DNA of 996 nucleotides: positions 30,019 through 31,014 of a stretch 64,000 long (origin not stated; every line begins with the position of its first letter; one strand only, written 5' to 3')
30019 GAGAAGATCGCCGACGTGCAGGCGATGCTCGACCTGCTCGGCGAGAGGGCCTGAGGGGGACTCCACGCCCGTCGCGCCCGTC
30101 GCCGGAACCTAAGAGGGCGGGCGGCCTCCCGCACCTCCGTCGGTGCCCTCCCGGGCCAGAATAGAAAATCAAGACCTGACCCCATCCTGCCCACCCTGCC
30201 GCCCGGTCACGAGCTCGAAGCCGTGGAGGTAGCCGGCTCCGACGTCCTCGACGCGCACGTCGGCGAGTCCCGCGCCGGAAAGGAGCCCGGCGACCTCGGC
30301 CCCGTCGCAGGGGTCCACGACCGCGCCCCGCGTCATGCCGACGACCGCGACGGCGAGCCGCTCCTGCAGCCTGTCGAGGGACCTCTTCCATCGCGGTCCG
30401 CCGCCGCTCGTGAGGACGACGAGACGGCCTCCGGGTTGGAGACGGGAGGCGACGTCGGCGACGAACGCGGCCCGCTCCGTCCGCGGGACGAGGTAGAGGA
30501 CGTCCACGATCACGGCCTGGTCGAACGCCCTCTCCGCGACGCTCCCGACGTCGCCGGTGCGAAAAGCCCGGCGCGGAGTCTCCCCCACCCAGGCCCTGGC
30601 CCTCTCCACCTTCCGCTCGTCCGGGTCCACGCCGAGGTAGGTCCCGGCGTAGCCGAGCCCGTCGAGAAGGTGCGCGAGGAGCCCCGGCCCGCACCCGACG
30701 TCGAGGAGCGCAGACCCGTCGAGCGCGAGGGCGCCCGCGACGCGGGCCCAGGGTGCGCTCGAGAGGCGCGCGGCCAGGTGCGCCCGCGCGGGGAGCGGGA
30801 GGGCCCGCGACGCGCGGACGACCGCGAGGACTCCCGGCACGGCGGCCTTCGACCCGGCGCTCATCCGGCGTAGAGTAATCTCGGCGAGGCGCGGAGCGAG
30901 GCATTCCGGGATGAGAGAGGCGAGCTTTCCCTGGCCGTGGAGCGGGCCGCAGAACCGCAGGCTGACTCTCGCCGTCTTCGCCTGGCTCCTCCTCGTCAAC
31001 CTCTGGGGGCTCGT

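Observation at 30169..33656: GT-C / GT2 / YdjC-deacetylase operon resembling lipid-linked aminosugar modification systems (Lgm, Flm, Arn-like), with a divergent SAM-methyltransferase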

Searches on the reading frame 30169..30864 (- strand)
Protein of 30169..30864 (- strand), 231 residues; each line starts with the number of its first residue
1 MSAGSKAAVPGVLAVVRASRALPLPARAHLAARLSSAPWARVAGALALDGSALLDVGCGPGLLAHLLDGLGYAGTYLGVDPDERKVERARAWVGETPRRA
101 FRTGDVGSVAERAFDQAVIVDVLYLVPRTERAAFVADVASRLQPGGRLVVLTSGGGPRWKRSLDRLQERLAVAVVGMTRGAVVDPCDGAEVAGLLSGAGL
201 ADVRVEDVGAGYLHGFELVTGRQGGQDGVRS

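Call 4: search_protein_families(library=pfam, proteins=[window:30169-30864:-], max_evalue=0.01)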
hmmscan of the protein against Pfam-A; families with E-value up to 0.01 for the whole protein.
window:30169-30864:- (231 aa): 8 families
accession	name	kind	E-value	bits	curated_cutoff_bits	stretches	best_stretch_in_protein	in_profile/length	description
PF13649.12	Methyltransf_25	-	5.9e-12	46.6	27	1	54-146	2-97/97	Methyltransferase domain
PF08241.18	Methyltransf_11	-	7.1e-11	43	21.2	1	54-150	1-95/95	Methyltransferase domain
PF13489.12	Methyltransf_23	-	1.2e-10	41.8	27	1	47-166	20-132/164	Methyltransferase domain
PF08242.18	Methyltransf_12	-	1.8e-09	38.7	30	1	54-148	1-98/98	Methyltransferase domain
PF13847.12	Methyltransf_31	-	2.4e-07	31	27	1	50-152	4-111/145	Methyltransferase domain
PF08003.17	Methyltransf_9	-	0.0024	17.4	23.8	1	35-152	100-219/315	Protein of unknown function (DUF1698)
PF07757.19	AdoMet_MTase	-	0.0028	18.3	27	1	51-85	63-95/115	Predicted AdoMet-dependent methyltransferase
PF02353.26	CMAS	-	0.0088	15.8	27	0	49-153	62-167/273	Mycolic acid cyclopropane synthetase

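Call 5: search_protein_families(library=ncbifam, proteins=[window:30169-30864:-], max_evalue=0.01)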
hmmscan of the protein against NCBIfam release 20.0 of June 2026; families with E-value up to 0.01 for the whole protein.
window:30169-30864:- (231 aa): 16 families
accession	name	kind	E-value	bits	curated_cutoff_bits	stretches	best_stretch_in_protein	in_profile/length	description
TIGR01983.1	UbiG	equivalog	1.7e-09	37.4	102.95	1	47-152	47-153/228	bifunctional 2-polyprenyl-6-hydroxyphenol methylase/3-demethylubiquinol 3-O-methyltransferase UbiG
NF043040.1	corrin_prot_MT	hypoth_equivalog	4.9e-09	35.9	180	1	40-204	32-200/216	corrinoid protein-associated methyltransferase CpaM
TIGR02021.1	BchM-ChlM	equivalog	7.3e-07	28.8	158.9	1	47-143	52-148/218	magnesium protoporphyrin IX methyltransferase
NF047649.1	MTase_UXPK_star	exception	1.6e-06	27.4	460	1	49-150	77-181/283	methyltransferase/UXPK-star double selenoprotein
NF045667.1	MTase_DVU1556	equivalog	4.5e-06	26.3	155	1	49-150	22-119/213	DVU_1556 family methyltransferase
TIGR00452.1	TIGR00452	equivalog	5.6e-06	25.4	275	1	35-151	102-220/316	tRNA 5-methoxyuridine(34)/uridine 5-oxyacetic acid(34) synthase CmoB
NF041537.1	ArsM_AhpD_UU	exception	9.2e-06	24.7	510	1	49-150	76-180/345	arsenite methyltransferase/AhpD domain selenoprotein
NF001790.0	PRK00517.3-3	equivalog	1.7e-05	24.3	269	1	45-150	118-223/262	50S ribosomal protein L11 methyltransferase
NF011650.0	PRK15068.1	equivalog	1.8e-05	23.8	209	1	35-150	107-225/324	tRNA 5-methoxyuridine(34)/uridine 5-oxyacetic acid(34) synthase CmoB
NF045825.1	FAmtase_mtf2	equivalog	5.9e-05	22.4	400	1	37-150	46-158/248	fatty-acid O-methyltransferase Mtf2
NF041536.1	ArsM_DUF2284_UU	exception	6.2e-05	21.5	575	1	49-150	76-180/459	arsenite methyltransferase/DUF2284 domain selenoprotein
NF008823.0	PRK11873.1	subfamily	0.0011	18.5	263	1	49-150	77-181/272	arsenite methyltransferase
NF038261.1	rhodoquin_RquA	equivalog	0.0012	18.7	175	1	53-151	53-154/218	rhodoquinone biosynthesis methyltransferase RquA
NF045823.1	PthPhpthDimycoMt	equivalog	0.0027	16.9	300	1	33-149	50-165/256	phthiotriol/phenolphthiotriol dimycocerosates methyltransferase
TIGR04543.1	ketoArg_3Met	equivalog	0.0058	15.7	425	1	49-95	149-195/336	2-ketoarginine methyltransferase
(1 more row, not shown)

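Call 25: search_solved_structures(query=window:30169-30864:-, max_evalue=0.01)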
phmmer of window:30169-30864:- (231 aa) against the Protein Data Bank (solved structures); distinct sequences matched with E-value up to 0.01: 15.
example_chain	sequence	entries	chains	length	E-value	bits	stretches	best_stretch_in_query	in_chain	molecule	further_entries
8zc8_A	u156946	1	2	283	0.00016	24.7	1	49-150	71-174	MitM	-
21zq_A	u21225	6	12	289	0.00016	24.6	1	49-150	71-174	MitM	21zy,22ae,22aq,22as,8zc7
1ve3_A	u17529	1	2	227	0.00035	23.5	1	52-170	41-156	hypothetical protein PH0226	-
7pd7_A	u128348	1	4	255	0.00037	23.4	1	52-164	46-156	Methyltransferase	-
3sm3_A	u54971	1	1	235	0.0012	21.7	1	51-163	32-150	SAM-dependent methyltransferases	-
4p7c_A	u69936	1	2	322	0.0021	21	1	35-82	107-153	tRNA (mo5U34)-methyltransferase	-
3cgg_A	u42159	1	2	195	0.0025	20.7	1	39-160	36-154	SAM-dependent methyltransferase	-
5gm1_A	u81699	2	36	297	0.0046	19.9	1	50-185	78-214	O-methylransferase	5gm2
3bxo_A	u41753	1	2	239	0.0054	19.6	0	47-150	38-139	N,N-dimethyltransferase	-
5eg5_A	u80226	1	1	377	0.0066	19.3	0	47-99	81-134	Arsenic methyltransferase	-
9h04_A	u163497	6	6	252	0.0075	19.2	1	49-160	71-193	Methyltransferase domain-containing protein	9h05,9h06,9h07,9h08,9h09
4kw7_A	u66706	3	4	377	0.0078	19.1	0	47-99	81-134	Arsenic methyltransferase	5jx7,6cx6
4fr0_A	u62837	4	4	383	0.008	19.1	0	47-99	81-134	Arsenic methyltransferase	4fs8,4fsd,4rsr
9h0d_A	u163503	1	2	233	0.0083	19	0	43-152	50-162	Thiol methyltransferase 1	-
5m58_A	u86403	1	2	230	0.0094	18.8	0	43-148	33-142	C-methyltransferase CouO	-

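Call 48: find_homologous_proteins(query=window:30169-30864:-, max_evalue=0.00001)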
Query window:30169-30864:- (231 aa): 188 proteins with E <= 0.00001 among 8000 candidates; the best 120 are listed.
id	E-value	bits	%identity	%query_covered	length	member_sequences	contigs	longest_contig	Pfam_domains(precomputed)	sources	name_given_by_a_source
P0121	4.9e-138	476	98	100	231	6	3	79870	PF13847.13,PF13489.13,PF13649.13,PF08241.19,PF08242.19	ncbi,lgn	-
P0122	1.6e-122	425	90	97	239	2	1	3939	PF13847.13,PF13489.13,PF13649.13,PF08241.19,PF08242.19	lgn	-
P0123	1.3e-120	419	87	99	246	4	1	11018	PF13847.13,PF13489.13,PF13649.13,PF08241.19,PF08242.19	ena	-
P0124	8.2e-117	407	87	100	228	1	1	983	PF13847.13,PF13489.13,PF13649.13,PF08241.19,PF08242.19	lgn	-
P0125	1.6e-116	406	86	100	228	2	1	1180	PF13847.13,PF13489.13,PF13649.13,PF08241.19,PF08242.19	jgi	jgi:SAM-dependent methyltransferase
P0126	2.1e-116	405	86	97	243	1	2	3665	PF13847.13,PF13489.13,PF13649.13,PF08241.19,PF08242.19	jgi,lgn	jgi:SAM-dependent methyltransferase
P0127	1.5e-115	403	88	96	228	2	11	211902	PF13847.13,PF13489.13,PF13649.13,PF08241.19,PF08242.19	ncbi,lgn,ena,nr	ncbi:MAG: class I SAM-dependent methyltransferase [Holophagales bacterium]|nr:class I SAM-dependent 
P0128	6.0e-115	401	85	98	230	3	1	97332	PF13847.13,PF13489.13,PF13649.13,PF08241.19,PF08242.19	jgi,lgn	jgi:SAM-dependent methyltransferase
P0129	1.2e-112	393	85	97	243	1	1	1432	PF13847.13,PF13489.13,PF13649.13,PF08241.19,PF08242.19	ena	-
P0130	1.1e-101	357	77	99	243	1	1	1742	PF13847.13,PF13489.13,PF13649.13,PF08241.19,PF08242.19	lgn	-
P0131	1.5e-100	354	78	97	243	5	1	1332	PF13847.13,PF13489.13,PF13649.13,PF08241.19,PF08242.19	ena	-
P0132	2.8e-99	349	75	97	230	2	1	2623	PF13847.13,PF13489.13,PF13649.13,PF08241.19,PF08242.19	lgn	-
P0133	3.9e-98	346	75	97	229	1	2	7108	PF13847.13,PF13489.13,PF13649.13,PF08241.19,PF08242.19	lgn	-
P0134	9.5e-98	344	77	97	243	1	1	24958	PF13847.13,PF13489.13,PF08003.18,PF13649.13,PF08241.19,PF08242.19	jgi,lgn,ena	-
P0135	5.8e-95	335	73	97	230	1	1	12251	PF13847.13,PF13489.13,PF13649.13,PF08241.19,PF08242.19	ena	-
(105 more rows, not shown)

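Call 59: predict_structure(alignment_id=A3)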
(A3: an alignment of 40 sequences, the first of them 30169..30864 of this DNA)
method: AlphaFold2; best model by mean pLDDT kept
length: 231 residues; sequences in the alignment: 40
mean_pLDDT: 90.3   pTM: 0.87
mean pLDDT of the five models: 90.3, 89.1, 89.0, 88.4, 87.9
residues with pLDDT >= 90: 172; 70-90: 43; 50-70: 11; < 50: 5
segments of 3 or more residues with pLDDT < 50: 1-3
pLDDT, mean of each block of 10 residues (from residue 1): 66 96 95 93 95 91 96 97 96 97 94 96 93 97 97 85 84 70 86 98 94 89 76 41
secondary structure, 60 per line:
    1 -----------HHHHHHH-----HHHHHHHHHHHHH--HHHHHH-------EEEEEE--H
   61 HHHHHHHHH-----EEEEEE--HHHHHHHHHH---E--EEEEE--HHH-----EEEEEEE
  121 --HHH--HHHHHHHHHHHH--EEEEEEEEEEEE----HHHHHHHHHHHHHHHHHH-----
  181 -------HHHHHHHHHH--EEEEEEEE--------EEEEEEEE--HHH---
elements in order: H12-18 H24-36 H39-44 E52-57 H60-69 E75-80 H83-92 E99-103 E114-120 H128-139 E142-153 H158-175 H188-197 E200-207 E216-223

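Call 62: fold_search(model_id=the predicted structure, library=pdb)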
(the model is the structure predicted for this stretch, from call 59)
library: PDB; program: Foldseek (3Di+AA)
matches with E <= 10: 1972; with E <= 0.001: 1210
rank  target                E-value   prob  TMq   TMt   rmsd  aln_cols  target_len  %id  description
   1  3dtn_A                1.9e-12  1.00  0.58  0.61   5.2       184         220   20  Crystal structure of putative Methyltransferase-MM_2633 from Methanosarcina mazei . (released 2008-09-09)
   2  3mcz_B                5.0e-12  1.00  0.61  0.44   5.1       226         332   19  The Structure of an O-methyltransferase family protein from Burkholderia thailandensis. (released 2010-05-26)
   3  5f8c_A                7.8e-12  1.00  0.59  0.41   9.1       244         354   18  Rv2258c-unbound (released 2016-06-29)
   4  5f8e_C                9.4e-12  1.00  0.58  0.40   4.3       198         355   18  Rv2258c-SAH (released 2016-06-29)
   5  3dtn_B                1.1e-11  1.00  0.62  0.67   5.0       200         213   19  Crystal structure of putative Methyltransferase-MM_2633 from Methanosarcina mazei . (released 2008-09-09)
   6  6uvq_A                1.3e-11  1.00  0.60  0.54   5.1       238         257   20  Crystal structure of Apo AtmM (released 2020-11-25)
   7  5f8e_A                1.5e-11  1.00  0.59  0.40   4.1       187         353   18  Rv2258c-SAH (released 2016-06-29)
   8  9fcu_A                1.8e-11  1.00  0.60  0.64   8.0       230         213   18  CysG(N-16)-H121A mutant in complex with SAH from Kitasatospora cystarginea (released 2024-08-21)
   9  5gm1_B                2.3e-11  1.00  0.61  0.51   6.5       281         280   19  Crystal structure of methyltransferase TleD complexed with SAH (released 2016-09-28)
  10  5gm2_M                3.0e-11  1.00  0.55  0.49   4.8       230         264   19  Crystal structure of methyltransferase TleD complexed with SAH and teleocidin A1 (released 2016-09-28)
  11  8tjk_A                3.2e-11  1.00  0.63  0.48   9.5       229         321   18  SAM-dependent methyltransferase RedM bound to SAH (released 2023-12-13)
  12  4qvg_C                3.4e-11  1.00  0.68  0.47   5.6       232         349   19  Crystal structure of S-adenosylmethionine-dependent methyltransferase SibL in its apo form (released 2015-05-27)
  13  3sm3                  3.8e-11  1.00  0.58  0.63   5.9       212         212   17  Crystal Structure of SAM-dependent methyltransferases Q8PUK2_METMA from Methanosarcina mazei. Northeast Structural Genom (released 2011-07-20)
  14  8tjj_B                4.3e-11  1.00  0.57  0.42   6.5       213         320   20  SAM-dependent methyltransferase RedM bound to SAM (released 2023-12-13)
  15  5gm1_A                4.3e-11  1.00  0.55  0.46   5.1       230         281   20  Crystal structure of methyltransferase TleD complexed with SAH (released 2016-09-28)
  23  3ofk_C                7.2e-11  1.00  0.63  0.71   7.1       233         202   18  Crystal structure of N-methyltransferase NodS from Bradyrhizobium japonicum WM9 in complex with S-adenosyl-l-homocyste (released 2010-10-27)
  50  3ofk_A                2.3e-10  1.00  0.61  0.68   7.7       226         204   19  Crystal structure of N-methyltransferase NodS from Bradyrhizobium japonicum WM9 in complex with S-adenosyl-l-homocyste (released 2010-10-27)
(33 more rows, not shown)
